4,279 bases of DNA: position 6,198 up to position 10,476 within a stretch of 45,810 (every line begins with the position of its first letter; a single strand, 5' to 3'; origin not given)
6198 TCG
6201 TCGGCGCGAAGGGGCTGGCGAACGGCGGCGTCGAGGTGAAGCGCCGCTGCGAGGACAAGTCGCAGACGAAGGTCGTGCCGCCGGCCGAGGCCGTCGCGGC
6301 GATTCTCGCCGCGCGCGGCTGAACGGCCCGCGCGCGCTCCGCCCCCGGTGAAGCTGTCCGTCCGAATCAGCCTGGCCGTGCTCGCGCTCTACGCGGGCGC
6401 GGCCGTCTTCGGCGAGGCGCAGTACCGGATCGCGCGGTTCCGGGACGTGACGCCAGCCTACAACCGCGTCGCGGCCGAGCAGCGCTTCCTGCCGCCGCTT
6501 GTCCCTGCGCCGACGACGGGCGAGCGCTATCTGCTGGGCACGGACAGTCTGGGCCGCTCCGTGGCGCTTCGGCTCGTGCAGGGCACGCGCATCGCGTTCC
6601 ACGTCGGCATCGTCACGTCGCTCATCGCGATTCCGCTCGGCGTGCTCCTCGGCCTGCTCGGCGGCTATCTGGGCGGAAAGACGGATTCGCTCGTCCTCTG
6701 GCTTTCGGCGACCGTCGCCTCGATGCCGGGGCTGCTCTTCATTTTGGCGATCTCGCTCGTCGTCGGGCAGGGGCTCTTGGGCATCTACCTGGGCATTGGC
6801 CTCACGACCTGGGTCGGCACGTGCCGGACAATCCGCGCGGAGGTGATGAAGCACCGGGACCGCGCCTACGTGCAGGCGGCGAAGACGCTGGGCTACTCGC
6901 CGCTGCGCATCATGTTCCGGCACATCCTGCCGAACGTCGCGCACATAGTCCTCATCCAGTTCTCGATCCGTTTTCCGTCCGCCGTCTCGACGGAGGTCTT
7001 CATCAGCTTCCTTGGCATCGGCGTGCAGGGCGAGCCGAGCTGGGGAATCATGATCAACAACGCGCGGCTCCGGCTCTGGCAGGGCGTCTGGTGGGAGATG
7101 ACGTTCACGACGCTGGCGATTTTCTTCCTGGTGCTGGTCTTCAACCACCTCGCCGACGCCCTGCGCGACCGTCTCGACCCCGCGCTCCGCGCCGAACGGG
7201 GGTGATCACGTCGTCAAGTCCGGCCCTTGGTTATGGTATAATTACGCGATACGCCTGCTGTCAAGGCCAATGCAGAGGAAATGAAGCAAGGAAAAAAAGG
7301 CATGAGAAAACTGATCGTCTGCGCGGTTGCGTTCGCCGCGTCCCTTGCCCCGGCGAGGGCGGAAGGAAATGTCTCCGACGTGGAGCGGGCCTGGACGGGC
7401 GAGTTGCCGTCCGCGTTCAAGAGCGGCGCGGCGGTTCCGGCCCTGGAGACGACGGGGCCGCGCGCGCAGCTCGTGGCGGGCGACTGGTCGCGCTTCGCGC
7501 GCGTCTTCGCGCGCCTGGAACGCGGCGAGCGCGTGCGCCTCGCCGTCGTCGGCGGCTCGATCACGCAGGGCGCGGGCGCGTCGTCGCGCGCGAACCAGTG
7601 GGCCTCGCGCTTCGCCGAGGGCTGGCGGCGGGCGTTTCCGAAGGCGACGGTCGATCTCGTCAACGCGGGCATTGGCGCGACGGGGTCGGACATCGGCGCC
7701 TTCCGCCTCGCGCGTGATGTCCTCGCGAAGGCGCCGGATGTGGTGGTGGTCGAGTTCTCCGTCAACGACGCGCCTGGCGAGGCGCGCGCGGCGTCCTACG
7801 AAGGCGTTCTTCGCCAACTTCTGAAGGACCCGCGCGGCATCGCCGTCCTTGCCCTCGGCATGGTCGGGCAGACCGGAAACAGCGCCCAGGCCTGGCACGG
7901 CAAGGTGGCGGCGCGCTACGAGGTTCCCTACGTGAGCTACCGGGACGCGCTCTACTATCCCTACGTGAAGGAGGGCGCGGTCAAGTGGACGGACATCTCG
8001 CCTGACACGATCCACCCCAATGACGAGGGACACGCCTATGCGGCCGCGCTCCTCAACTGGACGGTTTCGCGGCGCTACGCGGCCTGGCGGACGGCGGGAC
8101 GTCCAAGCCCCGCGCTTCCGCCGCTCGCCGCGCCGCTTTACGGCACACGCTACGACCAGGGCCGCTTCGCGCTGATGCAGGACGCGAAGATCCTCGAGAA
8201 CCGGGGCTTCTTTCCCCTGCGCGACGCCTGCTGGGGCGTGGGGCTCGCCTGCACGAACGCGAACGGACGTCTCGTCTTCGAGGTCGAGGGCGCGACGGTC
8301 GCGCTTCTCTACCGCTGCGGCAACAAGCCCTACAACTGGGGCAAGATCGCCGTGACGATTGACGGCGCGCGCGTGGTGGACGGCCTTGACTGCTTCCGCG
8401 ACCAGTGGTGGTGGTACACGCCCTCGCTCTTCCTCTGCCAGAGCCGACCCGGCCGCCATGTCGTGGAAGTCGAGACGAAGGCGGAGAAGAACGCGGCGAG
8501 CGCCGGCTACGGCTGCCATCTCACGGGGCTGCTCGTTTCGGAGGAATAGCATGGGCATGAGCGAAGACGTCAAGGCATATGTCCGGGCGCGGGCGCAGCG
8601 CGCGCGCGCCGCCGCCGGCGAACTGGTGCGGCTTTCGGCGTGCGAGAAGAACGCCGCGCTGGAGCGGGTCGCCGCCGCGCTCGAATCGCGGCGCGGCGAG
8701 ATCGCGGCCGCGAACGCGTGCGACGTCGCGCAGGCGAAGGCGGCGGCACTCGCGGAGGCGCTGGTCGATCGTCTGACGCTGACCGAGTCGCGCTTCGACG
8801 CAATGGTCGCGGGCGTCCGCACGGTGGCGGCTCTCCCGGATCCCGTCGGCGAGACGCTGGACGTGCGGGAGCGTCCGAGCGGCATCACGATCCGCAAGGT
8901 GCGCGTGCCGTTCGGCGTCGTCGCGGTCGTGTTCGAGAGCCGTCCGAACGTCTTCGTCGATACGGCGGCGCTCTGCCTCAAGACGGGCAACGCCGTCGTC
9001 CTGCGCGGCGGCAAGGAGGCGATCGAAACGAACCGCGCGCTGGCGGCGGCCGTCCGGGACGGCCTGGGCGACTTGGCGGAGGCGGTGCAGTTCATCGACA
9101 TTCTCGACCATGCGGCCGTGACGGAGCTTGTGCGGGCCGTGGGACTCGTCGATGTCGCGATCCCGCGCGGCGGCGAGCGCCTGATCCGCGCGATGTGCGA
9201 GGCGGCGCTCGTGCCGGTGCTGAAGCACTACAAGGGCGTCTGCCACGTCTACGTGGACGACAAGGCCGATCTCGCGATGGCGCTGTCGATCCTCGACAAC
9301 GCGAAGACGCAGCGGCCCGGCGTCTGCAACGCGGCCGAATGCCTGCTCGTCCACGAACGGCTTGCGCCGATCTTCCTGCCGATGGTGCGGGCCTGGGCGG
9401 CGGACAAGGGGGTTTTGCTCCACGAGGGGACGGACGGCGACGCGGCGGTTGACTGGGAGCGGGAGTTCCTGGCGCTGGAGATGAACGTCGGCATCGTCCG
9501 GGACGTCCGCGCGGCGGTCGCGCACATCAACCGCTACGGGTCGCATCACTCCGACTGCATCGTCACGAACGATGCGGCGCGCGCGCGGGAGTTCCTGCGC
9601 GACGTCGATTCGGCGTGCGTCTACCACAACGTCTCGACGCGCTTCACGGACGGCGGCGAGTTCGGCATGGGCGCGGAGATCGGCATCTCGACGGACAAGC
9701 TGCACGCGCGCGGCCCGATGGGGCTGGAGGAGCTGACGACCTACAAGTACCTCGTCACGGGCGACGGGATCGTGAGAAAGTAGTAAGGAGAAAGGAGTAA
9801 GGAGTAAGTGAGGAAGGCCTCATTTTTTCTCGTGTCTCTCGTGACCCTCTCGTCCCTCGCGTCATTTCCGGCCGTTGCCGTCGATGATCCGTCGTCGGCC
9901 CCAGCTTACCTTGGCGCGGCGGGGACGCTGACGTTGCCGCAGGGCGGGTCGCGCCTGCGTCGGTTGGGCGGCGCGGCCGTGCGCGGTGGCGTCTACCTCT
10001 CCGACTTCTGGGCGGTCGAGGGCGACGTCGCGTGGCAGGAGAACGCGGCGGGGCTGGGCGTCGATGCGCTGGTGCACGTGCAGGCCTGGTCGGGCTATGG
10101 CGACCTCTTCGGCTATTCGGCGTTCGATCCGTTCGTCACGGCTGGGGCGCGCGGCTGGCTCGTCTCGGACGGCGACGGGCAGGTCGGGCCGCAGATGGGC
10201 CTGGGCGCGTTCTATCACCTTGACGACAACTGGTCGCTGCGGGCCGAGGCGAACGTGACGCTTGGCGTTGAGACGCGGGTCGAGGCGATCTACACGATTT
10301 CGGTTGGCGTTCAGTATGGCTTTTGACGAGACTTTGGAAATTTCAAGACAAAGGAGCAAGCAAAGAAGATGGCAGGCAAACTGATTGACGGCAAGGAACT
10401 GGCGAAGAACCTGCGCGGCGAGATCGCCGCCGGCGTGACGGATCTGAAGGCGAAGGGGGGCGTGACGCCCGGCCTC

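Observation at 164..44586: Window-wide pattern: AT-rich tandem arrays with 7-8 bp period sit at intercistronic junctions and in frame inside two genes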

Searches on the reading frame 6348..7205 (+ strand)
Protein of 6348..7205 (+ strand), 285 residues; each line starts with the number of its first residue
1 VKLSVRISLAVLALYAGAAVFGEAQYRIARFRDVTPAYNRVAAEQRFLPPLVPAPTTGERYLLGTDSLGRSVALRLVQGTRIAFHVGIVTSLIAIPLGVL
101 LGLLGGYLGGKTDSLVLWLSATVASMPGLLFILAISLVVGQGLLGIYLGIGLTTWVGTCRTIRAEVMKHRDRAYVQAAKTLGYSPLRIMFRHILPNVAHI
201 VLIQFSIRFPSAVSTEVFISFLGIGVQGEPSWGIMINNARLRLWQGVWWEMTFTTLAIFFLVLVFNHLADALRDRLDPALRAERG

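Call 13: search_protein_families(library=pfam, proteins=[window:6348-7205:+])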
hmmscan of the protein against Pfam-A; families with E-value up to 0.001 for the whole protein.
window:6348-7205:+ (285 aa): 1 family
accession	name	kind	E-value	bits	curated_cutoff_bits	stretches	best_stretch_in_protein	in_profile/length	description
PF00528.27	BPD_transp_1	-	7.6e-27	94.7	26.4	1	98-281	1-183/184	Binding-protein-dependent transport system inner membrane component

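Call 81: find_encoding_contigs(protein=window:6348-7205:+, flank=2500, max_places=10)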
Protein window:6348-7205:+ (285 aa): 22 contigs read that carry it; 10 places shown.
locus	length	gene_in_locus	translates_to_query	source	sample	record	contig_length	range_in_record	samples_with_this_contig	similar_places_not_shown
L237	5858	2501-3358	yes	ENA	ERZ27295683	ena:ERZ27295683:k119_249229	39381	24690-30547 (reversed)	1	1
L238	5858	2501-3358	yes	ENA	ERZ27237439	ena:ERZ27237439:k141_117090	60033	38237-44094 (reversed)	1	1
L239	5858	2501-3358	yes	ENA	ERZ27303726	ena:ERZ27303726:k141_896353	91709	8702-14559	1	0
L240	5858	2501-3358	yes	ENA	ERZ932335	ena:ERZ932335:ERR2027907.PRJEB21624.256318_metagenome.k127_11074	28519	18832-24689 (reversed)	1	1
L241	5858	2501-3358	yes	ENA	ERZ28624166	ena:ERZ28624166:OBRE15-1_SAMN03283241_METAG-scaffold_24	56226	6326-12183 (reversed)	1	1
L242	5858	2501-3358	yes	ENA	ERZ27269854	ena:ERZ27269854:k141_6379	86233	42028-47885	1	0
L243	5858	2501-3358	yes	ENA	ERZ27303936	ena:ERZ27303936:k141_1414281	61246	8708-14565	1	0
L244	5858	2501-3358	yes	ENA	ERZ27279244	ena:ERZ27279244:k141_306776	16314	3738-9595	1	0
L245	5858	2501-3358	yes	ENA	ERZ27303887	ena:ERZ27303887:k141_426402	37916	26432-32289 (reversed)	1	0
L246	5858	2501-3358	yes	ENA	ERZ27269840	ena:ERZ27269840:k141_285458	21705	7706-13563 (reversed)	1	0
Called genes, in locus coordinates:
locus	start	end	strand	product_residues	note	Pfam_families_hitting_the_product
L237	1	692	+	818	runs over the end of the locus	PF00343:Phosphorylase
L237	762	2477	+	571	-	PF00587:tRNA-synt_2b, PF04073:tRNA_edit, PF03129:HGTP_anticodon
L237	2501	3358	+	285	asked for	PF00528:BPD_transp_1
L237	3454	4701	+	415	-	PF25182:NonGDSL (weak), PF00657:Lipase_GDSL, PF13472:Lipase_GDSL_2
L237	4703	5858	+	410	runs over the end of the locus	PF00171:Aldedh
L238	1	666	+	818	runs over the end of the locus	PF00343:Phosphorylase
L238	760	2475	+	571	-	PF00587:tRNA-synt_2b, PF04073:tRNA_edit, PF03129:HGTP_anticodon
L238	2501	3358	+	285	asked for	PF00528:BPD_transp_1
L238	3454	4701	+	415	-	PF25182:NonGDSL (weak), PF00657:Lipase_GDSL, PF13472:Lipase_GDSL_2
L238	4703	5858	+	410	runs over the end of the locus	PF00171:Aldedh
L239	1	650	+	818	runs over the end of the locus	PF00343:Phosphorylase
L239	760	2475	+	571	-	PF00587:tRNA-synt_2b, PF04073:tRNA_edit, PF03129:HGTP_anticodon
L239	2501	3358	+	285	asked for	PF00528:BPD_transp_1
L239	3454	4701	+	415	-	PF25182:NonGDSL (weak), PF00657:Lipase_GDSL, PF13472:Lipase_GDSL_2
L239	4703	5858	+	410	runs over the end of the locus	PF00171:Aldedh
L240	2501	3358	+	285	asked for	PF00528:BPD_transp_1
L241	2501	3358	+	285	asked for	PF00528:BPD_transp_1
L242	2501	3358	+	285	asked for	PF00528:BPD_transp_1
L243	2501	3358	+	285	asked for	PF00528:BPD_transp_1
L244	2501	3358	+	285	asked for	PF00528:BPD_transp_1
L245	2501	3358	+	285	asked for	PF00528:BPD_transp_1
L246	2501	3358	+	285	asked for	PF00528:BPD_transp_1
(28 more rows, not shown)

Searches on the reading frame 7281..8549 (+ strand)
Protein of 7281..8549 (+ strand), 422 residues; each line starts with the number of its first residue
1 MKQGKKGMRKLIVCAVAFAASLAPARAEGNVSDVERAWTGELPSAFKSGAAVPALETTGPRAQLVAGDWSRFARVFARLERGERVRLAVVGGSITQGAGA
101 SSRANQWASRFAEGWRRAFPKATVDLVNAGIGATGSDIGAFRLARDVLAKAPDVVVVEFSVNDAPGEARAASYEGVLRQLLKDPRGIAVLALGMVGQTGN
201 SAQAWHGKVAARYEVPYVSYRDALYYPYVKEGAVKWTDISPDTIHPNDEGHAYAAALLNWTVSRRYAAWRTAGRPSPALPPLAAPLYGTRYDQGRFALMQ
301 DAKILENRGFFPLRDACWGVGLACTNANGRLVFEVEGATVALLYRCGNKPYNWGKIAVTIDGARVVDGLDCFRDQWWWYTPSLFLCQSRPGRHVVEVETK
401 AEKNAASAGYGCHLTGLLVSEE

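Call 13: search_protein_families(library=pfam, proteins=[window:7281-8549:+])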
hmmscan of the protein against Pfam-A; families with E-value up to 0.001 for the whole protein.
window:7281-8549:+ (422 aa): 3 families
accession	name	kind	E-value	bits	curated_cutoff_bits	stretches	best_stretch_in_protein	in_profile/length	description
PF13472.12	Lipase_GDSL_2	-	1.2e-20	75.2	32.9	1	89-252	1-177/178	GDSL-like Lipase/Acylhydrolase family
PF00657.28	Lipase_GDSL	-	3.4e-10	40.9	23.6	1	88-257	2-207/208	GDSL-like Lipase/Acylhydrolase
PF25182.1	NonGDSL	-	1.2e-06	28.5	80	1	72-179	15-122/220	Non-GDSL lipase-like family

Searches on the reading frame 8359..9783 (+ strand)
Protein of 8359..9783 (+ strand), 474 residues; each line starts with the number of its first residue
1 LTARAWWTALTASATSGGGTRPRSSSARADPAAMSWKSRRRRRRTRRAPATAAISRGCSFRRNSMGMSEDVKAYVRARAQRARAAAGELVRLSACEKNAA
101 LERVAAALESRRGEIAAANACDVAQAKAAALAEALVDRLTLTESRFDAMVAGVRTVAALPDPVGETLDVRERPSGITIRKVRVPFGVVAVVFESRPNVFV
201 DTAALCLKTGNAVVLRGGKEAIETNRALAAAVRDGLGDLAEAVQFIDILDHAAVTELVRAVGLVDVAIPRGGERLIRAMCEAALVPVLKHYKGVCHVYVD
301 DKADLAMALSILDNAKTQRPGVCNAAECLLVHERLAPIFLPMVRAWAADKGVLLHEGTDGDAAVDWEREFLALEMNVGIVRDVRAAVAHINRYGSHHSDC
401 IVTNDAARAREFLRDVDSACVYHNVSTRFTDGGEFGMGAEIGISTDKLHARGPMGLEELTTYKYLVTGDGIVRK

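Call 13: search_protein_families(library=pfam, proteins=[window:8359-9783:+])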
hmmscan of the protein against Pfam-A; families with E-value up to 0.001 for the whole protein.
window:8359-9783:+ (474 aa): 1 family
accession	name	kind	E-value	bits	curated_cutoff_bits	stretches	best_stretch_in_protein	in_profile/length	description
PF00171.27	Aldedh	-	3.4e-14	52.7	23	1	72-344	28-290/461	Aldehyde dehydrogenase family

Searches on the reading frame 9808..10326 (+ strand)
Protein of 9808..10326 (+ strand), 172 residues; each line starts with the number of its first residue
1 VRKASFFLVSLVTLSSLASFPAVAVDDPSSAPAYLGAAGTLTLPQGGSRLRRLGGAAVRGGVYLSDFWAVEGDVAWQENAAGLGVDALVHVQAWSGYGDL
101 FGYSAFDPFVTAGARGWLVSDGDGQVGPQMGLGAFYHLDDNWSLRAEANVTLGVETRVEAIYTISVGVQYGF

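Call 13: search_protein_families(library=pfam, proteins=[window:9808-10326:+])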
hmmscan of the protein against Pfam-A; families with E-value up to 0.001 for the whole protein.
window:9808-10326:+ (172 aa): 1 family
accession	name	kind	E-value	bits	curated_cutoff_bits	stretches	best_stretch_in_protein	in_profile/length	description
PF13505.12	OMP_b-brl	-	5e-07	30.5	28.7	1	12-172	3-175/175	Outer membrane protein beta-barrel domain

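Call 54: find_encoding_contigs(protein=window:9808-10326:+, flank=6000, max_places=10)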
Protein window:9808-10326:+ (172 aa): 4 contigs read that carry it; 2 places shown.
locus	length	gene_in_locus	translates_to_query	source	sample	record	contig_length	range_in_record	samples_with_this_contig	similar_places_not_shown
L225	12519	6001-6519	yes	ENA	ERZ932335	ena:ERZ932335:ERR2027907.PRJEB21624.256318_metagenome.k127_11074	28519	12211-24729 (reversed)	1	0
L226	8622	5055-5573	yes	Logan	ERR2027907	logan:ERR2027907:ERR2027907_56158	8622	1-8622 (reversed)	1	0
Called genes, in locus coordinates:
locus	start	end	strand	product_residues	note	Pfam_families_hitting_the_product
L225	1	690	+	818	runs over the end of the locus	PF00343:Phosphorylase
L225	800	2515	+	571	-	PF00587:tRNA-synt_2b, PF04073:tRNA_edit, PF03129:HGTP_anticodon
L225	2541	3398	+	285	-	PF00528:BPD_transp_1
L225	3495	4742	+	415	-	PF25182:NonGDSL (weak), PF00657:Lipase_GDSL, PF13472:Lipase_GDSL_2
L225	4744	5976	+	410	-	PF00171:Aldedh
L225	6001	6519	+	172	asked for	PF13505:OMP_b-brl (weak)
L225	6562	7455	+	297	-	PF00763:THF_DHG_CYH, PF02882:THF_DHG_CYH_C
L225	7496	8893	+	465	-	PF00344:SecY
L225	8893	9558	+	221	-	PF00072:Response_reg, PF00486:Trans_reg_C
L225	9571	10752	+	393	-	PF00512:HisKA, PF02518:HATPase_c, PF13581:HATPase_c_2 (faint)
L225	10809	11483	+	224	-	PF03167:UDG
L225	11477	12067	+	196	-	PF02517:Rce1-like (weak)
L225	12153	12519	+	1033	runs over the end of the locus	PF00873:ACR_tran, PF02355:SecD_SecF_C (faint), PF03176:MMPL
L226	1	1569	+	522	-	?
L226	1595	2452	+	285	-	PF00528:BPD_transp_1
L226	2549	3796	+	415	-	PF25182:NonGDSL (weak), PF00657:Lipase_GDSL, PF13472:Lipase_GDSL_2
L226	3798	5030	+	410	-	PF00171:Aldedh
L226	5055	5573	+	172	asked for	PF13505:OMP_b-brl (weak)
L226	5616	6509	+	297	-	PF00763:THF_DHG_CYH, PF02882:THF_DHG_CYH_C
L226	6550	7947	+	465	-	PF00344:SecY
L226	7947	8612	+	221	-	PF00072:Response_reg, PF00486:Trans_reg_C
